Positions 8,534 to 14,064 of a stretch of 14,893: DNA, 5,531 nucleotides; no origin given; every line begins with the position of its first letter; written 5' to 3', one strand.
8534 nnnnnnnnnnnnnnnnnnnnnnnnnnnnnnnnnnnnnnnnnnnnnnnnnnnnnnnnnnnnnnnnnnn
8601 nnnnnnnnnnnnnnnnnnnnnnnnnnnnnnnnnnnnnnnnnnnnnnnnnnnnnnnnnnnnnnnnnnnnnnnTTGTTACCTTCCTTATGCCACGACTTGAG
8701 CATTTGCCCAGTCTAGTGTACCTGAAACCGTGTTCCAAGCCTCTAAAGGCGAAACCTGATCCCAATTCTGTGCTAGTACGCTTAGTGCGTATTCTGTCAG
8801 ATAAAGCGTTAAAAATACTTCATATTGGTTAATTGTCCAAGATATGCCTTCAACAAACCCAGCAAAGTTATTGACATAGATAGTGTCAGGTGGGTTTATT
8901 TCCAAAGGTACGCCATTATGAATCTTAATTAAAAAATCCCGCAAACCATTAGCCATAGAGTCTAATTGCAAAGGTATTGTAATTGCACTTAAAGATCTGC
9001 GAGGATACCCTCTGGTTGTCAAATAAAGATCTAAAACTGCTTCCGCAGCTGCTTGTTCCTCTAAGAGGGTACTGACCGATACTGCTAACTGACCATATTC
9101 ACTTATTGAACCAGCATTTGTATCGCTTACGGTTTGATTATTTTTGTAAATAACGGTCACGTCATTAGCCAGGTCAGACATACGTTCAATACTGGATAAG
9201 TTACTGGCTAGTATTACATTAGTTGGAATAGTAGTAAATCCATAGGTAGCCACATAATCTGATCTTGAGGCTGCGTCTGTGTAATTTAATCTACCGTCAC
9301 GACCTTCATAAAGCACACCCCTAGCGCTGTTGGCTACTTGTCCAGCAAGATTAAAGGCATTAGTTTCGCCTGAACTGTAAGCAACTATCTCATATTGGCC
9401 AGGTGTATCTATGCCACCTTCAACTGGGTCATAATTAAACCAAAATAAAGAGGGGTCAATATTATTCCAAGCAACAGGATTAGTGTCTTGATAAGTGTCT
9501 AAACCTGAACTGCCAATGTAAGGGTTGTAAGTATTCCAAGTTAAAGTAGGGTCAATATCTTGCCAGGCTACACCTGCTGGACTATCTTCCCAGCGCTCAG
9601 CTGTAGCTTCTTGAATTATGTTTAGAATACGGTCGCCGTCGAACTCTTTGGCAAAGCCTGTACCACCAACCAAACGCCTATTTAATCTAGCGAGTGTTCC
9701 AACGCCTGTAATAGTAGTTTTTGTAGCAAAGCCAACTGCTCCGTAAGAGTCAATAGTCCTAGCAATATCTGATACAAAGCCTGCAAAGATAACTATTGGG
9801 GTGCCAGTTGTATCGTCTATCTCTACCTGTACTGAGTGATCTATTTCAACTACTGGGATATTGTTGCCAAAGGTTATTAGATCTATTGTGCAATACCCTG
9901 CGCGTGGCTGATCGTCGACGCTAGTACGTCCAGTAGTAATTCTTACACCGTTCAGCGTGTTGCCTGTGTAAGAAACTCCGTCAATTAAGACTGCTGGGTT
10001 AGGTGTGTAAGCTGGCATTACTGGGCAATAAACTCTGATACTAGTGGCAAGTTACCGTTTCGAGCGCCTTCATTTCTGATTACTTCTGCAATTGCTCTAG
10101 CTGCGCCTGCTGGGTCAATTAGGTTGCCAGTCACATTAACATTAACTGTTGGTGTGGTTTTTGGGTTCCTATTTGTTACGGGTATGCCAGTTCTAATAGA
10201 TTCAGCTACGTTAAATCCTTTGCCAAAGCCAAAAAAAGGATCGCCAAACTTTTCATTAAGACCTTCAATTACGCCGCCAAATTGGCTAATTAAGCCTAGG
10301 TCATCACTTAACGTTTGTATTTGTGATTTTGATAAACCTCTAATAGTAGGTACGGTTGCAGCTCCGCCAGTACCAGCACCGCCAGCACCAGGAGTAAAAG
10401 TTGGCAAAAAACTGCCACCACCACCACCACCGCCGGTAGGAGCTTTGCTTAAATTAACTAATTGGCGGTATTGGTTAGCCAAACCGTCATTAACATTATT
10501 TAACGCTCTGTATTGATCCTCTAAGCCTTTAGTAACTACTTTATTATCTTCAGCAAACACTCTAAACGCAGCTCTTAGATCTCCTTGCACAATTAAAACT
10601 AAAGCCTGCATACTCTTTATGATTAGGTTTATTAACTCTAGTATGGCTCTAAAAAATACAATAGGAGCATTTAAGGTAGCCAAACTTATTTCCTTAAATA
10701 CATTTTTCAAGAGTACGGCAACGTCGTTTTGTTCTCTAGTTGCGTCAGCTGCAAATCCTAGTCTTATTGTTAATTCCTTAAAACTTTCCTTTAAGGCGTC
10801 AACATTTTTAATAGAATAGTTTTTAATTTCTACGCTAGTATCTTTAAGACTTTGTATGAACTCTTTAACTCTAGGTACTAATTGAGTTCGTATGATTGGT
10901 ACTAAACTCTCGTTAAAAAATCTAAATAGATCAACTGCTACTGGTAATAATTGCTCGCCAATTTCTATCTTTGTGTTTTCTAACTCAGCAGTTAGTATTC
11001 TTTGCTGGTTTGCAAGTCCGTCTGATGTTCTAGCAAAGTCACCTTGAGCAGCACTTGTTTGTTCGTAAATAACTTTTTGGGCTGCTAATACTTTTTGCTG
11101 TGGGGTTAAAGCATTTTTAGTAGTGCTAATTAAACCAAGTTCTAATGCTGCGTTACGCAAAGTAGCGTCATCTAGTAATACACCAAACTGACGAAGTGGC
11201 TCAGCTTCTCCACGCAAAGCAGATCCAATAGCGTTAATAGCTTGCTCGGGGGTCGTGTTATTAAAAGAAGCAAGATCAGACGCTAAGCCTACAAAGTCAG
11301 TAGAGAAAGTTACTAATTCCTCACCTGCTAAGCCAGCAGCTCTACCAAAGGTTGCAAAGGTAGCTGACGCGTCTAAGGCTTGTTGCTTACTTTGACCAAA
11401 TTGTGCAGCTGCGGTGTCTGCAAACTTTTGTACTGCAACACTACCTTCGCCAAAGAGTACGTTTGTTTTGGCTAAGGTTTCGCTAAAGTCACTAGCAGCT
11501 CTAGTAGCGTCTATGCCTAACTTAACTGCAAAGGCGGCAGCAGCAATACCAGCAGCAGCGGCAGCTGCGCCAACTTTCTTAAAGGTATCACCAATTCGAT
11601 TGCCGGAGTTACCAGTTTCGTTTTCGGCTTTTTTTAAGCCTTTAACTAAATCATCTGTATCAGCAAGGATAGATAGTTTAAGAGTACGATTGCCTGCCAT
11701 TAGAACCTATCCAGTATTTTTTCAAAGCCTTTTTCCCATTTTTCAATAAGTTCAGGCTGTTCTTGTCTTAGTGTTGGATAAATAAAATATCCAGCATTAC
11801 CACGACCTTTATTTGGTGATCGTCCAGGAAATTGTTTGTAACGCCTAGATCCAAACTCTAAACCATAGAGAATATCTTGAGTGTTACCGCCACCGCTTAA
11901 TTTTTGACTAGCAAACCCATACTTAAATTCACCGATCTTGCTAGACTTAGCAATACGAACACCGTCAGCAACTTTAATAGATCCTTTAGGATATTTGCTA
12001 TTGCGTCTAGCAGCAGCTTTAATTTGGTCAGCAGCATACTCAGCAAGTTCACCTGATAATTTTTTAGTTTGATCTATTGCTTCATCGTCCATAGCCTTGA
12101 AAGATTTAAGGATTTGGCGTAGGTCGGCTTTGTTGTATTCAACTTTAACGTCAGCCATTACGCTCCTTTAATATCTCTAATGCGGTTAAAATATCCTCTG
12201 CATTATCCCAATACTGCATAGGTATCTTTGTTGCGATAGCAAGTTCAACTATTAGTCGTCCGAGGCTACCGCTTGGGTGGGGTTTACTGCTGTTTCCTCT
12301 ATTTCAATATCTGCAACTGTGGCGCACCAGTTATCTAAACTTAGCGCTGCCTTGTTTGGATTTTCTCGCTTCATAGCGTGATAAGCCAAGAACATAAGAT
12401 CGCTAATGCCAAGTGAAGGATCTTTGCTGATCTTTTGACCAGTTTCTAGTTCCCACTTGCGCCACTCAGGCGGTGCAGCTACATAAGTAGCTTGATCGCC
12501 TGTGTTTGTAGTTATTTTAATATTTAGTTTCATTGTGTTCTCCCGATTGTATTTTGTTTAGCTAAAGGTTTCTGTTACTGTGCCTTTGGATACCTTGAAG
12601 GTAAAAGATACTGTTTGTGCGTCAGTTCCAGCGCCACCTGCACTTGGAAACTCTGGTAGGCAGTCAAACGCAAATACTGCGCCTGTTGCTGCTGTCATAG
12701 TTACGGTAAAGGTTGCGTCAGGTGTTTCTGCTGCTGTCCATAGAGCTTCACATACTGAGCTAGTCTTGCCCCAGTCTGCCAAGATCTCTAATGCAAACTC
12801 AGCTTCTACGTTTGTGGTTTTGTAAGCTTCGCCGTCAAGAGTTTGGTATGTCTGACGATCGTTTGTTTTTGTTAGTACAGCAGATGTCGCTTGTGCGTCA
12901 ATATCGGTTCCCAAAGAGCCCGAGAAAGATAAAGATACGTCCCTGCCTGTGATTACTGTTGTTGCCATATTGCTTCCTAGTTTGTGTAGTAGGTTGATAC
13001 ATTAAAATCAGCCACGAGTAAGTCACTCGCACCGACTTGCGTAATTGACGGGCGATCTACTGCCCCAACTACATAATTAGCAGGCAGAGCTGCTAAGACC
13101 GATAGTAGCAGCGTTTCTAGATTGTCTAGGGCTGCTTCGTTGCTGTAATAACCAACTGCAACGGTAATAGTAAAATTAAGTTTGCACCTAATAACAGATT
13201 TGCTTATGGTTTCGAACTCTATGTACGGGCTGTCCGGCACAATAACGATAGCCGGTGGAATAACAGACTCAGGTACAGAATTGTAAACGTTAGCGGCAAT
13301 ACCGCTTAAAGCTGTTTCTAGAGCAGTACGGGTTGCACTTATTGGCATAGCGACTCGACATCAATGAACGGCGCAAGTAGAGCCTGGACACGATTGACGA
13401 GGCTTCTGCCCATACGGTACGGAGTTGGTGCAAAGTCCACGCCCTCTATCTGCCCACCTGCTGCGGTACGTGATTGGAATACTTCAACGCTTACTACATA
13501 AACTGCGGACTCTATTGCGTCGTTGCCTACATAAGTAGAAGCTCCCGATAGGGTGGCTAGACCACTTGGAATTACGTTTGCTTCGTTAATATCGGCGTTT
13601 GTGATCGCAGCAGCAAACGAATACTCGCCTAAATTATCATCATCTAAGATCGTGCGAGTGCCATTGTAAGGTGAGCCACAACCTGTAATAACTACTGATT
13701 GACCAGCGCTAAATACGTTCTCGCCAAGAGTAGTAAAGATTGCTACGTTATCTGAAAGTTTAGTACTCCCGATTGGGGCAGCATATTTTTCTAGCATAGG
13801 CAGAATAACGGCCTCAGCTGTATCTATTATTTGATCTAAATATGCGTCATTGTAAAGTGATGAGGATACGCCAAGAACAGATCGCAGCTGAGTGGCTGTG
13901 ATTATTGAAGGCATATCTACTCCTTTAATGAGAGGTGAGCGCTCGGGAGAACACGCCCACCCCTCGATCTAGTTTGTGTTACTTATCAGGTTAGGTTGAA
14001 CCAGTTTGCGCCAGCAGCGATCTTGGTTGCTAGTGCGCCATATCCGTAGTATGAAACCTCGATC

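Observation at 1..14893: Complete, circularly closed ~14.8-kb tailed-phage genome with every gene on one strand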

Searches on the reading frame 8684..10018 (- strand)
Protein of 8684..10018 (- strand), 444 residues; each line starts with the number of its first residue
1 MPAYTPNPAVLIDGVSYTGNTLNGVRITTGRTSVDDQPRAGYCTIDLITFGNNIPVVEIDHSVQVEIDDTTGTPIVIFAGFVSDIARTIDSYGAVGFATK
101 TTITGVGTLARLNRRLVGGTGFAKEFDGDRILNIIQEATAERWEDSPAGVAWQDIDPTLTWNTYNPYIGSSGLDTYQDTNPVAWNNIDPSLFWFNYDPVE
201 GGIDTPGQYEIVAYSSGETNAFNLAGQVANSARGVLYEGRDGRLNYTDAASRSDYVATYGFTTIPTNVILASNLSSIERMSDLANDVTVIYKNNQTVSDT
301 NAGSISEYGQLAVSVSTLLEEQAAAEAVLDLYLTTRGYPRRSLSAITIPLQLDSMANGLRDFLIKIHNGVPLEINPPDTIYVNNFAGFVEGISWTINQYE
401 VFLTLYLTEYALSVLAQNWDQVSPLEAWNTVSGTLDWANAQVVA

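Call 8: search_protein_families(library=pfam, max_evalue=0.01, proteins=[window:8684-10018:-])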
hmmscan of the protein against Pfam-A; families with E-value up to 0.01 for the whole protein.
window:8684-10018:- (444 aa): 0 families

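Call 10: search_protein_families(library=phrogs, max_evalue=0.001, proteins=[window:8684-10018:-])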
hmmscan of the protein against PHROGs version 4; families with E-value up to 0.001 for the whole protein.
window:8684-10018:- (444 aa): 0 families

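Call 28: find_related_loci(query=window:8684-10018:-, collection=viral_contigs, flank=10000)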
Query window:8684-10018:- (444 aa) in viral_contigs; peptide patterns used: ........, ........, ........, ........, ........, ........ (x = any residue, [..] = any of these).
40 stretches matched a pattern; 31 encode a relative of the query (tblastn E <= 1e-3); 31 distinct loci.
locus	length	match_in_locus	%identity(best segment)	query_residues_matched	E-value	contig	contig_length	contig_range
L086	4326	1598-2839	96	31-444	0e+0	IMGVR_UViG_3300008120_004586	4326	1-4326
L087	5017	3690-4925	80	1-444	0e+0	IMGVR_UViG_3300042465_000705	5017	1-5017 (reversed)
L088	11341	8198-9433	80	1-444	0e+0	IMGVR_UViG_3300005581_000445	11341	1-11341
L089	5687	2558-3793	79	1-444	0e+0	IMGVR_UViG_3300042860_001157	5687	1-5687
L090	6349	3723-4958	79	1-444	0e+0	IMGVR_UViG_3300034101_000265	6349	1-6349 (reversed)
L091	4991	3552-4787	78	1-444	0e+0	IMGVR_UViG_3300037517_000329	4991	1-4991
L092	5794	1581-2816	78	1-444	0e+0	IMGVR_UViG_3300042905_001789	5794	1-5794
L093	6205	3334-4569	78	1-444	0e+0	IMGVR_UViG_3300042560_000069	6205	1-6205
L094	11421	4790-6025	78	1-444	0e+0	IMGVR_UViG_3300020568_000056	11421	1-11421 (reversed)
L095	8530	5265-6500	78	1-444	0e+0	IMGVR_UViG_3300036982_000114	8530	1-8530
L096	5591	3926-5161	77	1-444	0e+0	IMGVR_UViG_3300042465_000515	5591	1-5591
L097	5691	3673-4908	76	1-444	0e+0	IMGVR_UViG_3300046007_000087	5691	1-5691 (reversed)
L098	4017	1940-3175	76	1-444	0e+0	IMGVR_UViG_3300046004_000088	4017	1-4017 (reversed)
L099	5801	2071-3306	76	1-444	0e+0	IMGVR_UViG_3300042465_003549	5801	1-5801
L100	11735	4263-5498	76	1-444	0e+0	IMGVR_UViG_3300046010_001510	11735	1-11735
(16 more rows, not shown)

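Call 59: search_protein_families(library=pfam, max_evalue=1, proteins=[window:8684-10018:-])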
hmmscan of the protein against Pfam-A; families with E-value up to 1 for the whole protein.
window:8684-10018:- (444 aa): 0 families

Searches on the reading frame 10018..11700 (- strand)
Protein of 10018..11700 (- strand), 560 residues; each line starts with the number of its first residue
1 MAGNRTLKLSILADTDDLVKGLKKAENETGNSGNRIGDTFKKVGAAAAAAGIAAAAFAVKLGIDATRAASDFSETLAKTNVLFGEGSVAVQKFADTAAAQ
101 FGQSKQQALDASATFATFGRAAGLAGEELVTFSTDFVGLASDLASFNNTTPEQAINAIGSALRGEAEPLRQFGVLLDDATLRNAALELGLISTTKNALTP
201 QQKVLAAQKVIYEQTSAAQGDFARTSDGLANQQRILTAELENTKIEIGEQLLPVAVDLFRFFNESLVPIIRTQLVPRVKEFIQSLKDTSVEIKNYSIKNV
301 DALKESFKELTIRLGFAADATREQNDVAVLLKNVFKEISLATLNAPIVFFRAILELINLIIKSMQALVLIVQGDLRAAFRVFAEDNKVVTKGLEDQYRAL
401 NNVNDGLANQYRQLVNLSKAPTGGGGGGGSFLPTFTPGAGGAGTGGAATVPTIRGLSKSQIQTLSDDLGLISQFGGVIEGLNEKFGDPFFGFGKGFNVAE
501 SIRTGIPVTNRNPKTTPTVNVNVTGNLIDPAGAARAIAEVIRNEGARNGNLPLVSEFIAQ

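Call 8: search_protein_families(library=pfam, max_evalue=0.01, proteins=[window:10018-11700:-])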
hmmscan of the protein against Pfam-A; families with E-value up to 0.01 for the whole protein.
window:10018-11700:- (560 aa): 0 families

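Call 10: search_protein_families(library=phrogs, max_evalue=0.001, proteins=[window:10018-11700:-])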
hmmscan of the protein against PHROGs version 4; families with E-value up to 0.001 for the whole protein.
window:10018-11700:- (560 aa): 7 families
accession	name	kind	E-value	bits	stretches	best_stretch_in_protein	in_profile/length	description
phrog_7025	-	tail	1.3e-21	76.5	1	60-259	839-1039/2880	tail length tape measure protein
phrog_28918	-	unknown function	1.2e-20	73.8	1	104-271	73-239/1445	-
phrog_1535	-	tail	9.9e-18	64.7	1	14-254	156-383/1152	tail length tape measure protein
phrog_991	-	tail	9.7e-09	34.3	1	12-335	233-635/1966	tail length tape measure protein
phrog_31409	-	tail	8.8e-07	29.2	1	7-329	7-338/365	tail length tape measure protein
phrog_167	-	tail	1.5e-05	23.9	1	11-483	380-716/1555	tail length tape measure protein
phrog_6900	-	tail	0.00081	20.5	0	23-110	48-135/235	tail length tape measure protein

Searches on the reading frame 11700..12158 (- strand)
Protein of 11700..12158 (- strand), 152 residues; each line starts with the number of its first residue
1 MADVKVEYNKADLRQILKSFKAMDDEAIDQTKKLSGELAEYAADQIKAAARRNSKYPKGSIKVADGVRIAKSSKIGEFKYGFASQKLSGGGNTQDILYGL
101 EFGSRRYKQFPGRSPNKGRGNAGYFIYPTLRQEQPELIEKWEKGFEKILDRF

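Call 8: search_protein_families(library=pfam, max_evalue=0.01, proteins=[window:11700-12158:-])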
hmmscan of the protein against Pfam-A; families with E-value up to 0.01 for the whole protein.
window:11700-12158:- (152 aa): 0 families

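Call 10: search_protein_families(library=phrogs, max_evalue=0.001, proteins=[window:11700-12158:-])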
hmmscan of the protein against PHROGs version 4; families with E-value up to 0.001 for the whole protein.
window:11700-12158:- (152 aa): 1 family
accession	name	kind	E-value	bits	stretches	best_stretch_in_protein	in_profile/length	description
phrog_5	-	connector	5.1e-05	24.2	1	5-151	90-211/239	tail completion or Neck1 protein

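Call 59: search_protein_families(library=pfam, max_evalue=1, proteins=[window:11700-12158:-])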
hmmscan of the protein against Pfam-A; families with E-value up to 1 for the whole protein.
window:11700-12158:- (152 aa): 1 family
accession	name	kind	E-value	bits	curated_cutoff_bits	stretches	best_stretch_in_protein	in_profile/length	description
PF00901.23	Orbi_VP5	-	0.11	11.4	27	1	13-46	195-229/506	Orbivirus outer capsid protein VP5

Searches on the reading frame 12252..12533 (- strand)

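Call 8: search_protein_families(library=pfam, max_evalue=0.01, proteins=[window:12252-12533:-])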
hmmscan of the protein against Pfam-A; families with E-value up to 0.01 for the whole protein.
window:12252-12533:- (93 aa): 0 families

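Call 10: search_protein_families(library=phrogs, max_evalue=0.001, proteins=[window:12252-12533:-])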
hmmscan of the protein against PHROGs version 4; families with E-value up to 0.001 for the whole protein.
window:12252-12533:- (93 aa): 1 family
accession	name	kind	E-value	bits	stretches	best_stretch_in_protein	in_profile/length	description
phrog_6889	-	unknown function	0.00015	22.9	1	46-92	56-102/115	-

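Call 103: search_protein_families(library=pfam, max_evalue=0.1, proteins=[window:12252-12533:-])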
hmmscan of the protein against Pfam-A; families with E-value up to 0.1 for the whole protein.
window:12252-12533:- (93 aa): 0 families

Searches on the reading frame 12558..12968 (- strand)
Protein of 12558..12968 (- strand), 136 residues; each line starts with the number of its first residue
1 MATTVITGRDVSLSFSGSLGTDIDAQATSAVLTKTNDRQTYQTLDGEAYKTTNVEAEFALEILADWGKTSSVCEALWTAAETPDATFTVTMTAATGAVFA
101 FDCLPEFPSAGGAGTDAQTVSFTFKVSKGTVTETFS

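Call 8: search_protein_families(library=pfam, max_evalue=0.01, proteins=[window:12558-12968:-])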
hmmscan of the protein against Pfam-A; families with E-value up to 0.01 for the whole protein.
window:12558-12968:- (136 aa): 0 families

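Call 10: search_protein_families(library=phrogs, max_evalue=0.001, proteins=[window:12558-12968:-])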
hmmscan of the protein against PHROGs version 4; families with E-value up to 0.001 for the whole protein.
window:12558-12968:- (136 aa): 1 family
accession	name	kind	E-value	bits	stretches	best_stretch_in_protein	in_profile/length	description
phrog_4574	-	tail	8.7e-06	26.7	1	1-134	1-143/147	major tail protein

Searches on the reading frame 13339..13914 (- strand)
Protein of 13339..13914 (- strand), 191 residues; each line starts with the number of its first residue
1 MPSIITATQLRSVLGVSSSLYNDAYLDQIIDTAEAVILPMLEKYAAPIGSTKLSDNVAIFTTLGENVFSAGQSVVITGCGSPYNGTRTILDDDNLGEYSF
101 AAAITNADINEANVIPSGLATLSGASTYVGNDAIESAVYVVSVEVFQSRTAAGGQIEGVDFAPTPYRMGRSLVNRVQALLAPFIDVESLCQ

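Call 8: search_protein_families(library=pfam, max_evalue=0.01, proteins=[window:13339-13914:-])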
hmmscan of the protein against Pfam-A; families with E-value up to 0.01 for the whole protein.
window:13339-13914:- (191 aa): 0 families

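Call 10: search_protein_families(library=phrogs, max_evalue=0.001, proteins=[window:13339-13914:-])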
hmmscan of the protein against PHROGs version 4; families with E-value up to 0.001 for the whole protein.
window:13339-13914:- (191 aa): 0 families

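Call 59: search_protein_families(library=pfam, max_evalue=1, proteins=[window:13339-13914:-])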
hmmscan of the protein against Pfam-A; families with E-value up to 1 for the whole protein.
window:13339-13914:- (191 aa): 2 families
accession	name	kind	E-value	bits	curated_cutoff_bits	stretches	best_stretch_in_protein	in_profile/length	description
PF05135.19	Phage_connect_1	-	0.055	14.3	21.2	1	8-55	5-51/101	Phage gp6-like head-tail connector protein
PF11800.13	RP-C_C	-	0.096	13.4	32.6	1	6-44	30-68/102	Replication protein C C-terminal region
